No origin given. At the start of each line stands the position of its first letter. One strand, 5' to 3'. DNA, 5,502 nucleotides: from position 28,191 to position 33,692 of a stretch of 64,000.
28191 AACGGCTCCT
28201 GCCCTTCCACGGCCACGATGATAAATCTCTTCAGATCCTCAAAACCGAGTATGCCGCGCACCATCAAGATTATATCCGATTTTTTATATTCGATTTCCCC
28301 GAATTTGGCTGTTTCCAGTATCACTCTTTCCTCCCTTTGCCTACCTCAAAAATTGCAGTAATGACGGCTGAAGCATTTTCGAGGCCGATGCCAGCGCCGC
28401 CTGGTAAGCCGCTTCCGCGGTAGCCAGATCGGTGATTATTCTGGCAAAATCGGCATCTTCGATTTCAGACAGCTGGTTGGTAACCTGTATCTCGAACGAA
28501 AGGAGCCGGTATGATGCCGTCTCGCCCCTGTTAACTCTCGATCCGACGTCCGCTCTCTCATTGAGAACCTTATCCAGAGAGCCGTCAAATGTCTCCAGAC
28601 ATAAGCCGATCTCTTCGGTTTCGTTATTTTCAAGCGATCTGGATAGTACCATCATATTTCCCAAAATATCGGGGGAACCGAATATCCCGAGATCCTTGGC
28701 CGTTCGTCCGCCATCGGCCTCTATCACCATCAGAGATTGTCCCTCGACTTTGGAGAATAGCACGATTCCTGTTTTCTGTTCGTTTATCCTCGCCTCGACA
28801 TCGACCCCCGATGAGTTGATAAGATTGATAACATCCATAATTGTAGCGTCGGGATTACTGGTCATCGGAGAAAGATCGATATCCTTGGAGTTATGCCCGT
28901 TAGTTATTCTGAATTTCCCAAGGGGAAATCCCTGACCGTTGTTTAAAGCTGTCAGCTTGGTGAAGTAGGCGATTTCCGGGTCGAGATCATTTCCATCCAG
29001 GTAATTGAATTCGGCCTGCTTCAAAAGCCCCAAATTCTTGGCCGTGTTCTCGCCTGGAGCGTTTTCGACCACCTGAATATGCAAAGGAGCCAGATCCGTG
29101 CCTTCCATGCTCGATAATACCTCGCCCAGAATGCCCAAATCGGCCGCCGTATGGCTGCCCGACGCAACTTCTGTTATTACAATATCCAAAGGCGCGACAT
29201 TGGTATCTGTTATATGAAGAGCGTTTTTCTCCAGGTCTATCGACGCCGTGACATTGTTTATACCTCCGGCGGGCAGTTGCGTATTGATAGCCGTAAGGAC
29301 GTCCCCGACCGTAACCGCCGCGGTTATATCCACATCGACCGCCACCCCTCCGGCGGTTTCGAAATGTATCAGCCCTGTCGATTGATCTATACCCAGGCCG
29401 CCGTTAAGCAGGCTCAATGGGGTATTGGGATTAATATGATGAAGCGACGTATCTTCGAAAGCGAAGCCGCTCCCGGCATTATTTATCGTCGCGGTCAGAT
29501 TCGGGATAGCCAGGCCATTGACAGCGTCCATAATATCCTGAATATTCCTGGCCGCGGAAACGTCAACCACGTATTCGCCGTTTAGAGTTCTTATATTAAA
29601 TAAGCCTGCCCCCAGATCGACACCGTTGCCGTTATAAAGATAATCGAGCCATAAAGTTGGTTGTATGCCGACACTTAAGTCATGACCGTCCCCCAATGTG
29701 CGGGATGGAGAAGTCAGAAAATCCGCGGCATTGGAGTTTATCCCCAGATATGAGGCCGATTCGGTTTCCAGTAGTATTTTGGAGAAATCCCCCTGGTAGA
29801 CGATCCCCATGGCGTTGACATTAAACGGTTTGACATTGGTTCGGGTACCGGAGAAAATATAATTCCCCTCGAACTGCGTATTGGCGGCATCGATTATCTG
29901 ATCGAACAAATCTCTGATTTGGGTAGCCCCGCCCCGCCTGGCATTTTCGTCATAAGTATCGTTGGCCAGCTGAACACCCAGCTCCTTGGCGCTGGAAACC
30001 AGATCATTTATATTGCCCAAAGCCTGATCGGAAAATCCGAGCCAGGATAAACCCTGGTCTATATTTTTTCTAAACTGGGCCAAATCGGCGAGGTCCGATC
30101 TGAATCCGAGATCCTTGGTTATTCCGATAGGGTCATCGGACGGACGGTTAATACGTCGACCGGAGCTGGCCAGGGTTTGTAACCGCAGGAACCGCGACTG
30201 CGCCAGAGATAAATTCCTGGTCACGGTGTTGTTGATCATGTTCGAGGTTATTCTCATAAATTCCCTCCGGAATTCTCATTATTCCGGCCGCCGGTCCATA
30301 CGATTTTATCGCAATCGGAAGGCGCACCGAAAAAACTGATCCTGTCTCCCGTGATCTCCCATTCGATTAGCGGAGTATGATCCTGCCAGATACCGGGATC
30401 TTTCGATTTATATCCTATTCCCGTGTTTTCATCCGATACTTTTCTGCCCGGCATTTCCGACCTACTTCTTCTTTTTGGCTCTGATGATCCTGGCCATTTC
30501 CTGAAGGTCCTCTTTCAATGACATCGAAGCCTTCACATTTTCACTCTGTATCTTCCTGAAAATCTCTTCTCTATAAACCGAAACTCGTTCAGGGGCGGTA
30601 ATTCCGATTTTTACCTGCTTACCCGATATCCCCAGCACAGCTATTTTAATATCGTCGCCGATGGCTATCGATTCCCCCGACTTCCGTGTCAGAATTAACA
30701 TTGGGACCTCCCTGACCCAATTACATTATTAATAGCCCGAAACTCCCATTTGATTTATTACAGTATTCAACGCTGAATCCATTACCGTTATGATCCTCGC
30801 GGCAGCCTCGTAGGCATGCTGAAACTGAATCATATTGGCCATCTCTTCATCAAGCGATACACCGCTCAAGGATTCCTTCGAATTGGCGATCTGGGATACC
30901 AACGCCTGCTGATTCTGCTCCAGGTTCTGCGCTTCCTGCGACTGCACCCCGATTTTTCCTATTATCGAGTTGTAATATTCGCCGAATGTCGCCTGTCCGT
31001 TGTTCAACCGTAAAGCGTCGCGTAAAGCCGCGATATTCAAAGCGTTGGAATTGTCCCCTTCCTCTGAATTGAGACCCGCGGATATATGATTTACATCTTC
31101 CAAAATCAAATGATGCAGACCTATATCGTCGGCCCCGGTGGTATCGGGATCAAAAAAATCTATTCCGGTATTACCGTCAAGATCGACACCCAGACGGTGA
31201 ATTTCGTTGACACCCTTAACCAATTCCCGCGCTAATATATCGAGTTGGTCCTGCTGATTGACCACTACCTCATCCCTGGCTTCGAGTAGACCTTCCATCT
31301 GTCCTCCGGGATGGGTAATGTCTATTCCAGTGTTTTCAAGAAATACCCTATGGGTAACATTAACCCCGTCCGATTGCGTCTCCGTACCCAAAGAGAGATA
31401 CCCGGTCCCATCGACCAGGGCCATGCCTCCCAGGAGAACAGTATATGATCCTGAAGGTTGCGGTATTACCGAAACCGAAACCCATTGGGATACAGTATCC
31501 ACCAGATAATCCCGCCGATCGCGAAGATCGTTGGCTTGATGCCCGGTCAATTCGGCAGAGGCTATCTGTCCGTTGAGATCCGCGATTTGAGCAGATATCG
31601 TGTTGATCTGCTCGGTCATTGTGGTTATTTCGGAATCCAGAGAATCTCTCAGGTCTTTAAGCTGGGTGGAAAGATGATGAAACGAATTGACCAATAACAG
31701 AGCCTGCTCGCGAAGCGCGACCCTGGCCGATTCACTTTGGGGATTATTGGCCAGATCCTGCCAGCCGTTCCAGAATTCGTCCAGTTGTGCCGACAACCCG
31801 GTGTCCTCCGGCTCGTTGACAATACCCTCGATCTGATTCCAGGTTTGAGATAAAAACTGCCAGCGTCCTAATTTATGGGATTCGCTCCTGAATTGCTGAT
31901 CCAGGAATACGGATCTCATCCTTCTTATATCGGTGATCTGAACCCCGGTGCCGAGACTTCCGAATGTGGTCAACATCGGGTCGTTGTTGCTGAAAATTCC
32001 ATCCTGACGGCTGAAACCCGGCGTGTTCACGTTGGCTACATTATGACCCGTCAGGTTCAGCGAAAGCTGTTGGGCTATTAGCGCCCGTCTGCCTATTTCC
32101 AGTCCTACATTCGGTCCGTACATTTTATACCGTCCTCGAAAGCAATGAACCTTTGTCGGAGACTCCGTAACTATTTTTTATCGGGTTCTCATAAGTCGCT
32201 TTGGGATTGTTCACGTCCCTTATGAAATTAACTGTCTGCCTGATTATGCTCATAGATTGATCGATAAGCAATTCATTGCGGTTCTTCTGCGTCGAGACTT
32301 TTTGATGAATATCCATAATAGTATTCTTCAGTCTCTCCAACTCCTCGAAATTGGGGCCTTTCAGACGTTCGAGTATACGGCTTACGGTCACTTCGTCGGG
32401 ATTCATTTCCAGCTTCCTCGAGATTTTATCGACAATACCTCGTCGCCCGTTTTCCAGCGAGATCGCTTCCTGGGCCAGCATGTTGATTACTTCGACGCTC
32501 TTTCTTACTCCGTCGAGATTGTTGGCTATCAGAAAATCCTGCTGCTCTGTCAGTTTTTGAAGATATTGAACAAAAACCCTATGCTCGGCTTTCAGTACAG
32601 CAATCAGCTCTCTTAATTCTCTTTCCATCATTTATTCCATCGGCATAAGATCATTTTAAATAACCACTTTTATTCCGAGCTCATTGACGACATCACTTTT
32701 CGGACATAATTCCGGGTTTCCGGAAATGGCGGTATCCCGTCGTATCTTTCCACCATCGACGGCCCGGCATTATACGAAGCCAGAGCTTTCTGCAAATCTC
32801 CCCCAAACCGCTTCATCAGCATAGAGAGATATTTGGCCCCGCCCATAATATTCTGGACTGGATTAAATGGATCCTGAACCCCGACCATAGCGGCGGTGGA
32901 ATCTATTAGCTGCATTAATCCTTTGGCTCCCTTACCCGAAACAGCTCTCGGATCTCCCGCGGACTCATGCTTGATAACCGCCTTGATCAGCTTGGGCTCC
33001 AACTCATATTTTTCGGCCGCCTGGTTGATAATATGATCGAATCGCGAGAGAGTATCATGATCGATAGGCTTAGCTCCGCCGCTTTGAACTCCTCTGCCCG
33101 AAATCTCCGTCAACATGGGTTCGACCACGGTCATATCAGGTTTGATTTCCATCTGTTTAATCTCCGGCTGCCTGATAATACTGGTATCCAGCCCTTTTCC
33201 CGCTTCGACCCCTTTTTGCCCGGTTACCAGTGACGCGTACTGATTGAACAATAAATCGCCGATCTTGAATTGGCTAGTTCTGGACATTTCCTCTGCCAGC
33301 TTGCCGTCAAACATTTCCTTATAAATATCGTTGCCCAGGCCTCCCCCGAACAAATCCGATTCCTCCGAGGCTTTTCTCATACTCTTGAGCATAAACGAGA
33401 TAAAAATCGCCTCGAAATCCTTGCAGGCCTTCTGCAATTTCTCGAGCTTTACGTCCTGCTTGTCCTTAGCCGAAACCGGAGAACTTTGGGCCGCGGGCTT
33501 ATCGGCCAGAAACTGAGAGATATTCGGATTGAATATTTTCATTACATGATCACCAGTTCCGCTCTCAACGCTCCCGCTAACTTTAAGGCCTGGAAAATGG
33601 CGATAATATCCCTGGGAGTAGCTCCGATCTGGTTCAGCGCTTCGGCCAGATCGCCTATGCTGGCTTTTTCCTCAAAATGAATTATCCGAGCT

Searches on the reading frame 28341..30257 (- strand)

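Call 39: search_protein_families(library=pfam, proteins=[window:28341-30257:-], max_evalue=0.00001)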
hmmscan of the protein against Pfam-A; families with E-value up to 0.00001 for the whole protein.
window:28341-30257:- (638 aa): 3 families
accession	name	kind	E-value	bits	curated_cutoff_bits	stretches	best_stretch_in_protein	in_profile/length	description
PF00669.25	Flagellin_N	-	6.2e-21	75.3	26.6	1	3-140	1-139/139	Bacterial flagellin N-terminal helical region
PF00700.27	Flagellin_C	-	5.7e-07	30.2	23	1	557-637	4-86/86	Bacterial flagellin C-terminal helical region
PF07196.18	Flagellin_IN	-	4.4e-06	27.2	22.7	0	221-262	3-47/55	Flagellin hook IN motif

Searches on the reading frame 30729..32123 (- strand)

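Call 39: search_protein_families(library=pfam, proteins=[window:30729-32123:-], max_evalue=0.00001)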
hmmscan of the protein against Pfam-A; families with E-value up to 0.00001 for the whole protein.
window:30729-32123:- (464 aa): 3 families
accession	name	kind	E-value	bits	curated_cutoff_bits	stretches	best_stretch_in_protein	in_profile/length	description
PF22638.1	FlgK_D1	-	2.1e-68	230.8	28.6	1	96-324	2-233/233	Flagellar hook-associated protein FlgK helical domain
PF06429.18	Flg_bbr_C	-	1.9e-11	43.7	23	1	420-457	8-45/46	Flagellar basal body rod FlgEFG protein C-terminal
PF00460.25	Flg_bb_rod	-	2e-06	28.1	20.7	1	8-37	1-30/31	Flagella basal body rod protein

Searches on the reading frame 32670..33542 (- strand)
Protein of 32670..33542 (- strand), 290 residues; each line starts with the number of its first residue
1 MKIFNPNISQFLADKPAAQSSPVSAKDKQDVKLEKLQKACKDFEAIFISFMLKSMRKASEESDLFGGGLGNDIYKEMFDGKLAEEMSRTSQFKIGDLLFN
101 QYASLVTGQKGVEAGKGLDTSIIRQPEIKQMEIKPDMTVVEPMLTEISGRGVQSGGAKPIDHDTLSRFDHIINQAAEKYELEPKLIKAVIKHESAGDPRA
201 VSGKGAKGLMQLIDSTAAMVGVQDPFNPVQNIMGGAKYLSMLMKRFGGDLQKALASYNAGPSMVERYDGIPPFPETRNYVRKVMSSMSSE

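Call 50: search_protein_families(library=pfam, proteins=[window:32670-33542:-], max_evalue=0.00001)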
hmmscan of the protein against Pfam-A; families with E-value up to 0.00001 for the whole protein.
window:32670-33542:- (290 aa): 2 families
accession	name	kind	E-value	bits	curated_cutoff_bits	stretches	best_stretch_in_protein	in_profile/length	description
PF01464.25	SLT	-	4.9e-31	107.2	21.3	1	171-275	2-112/117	Transglycosylase SLT domain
PF10135.14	Rod-binding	-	1.8e-12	48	25.1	1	53-101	1-51/51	Rod binding protein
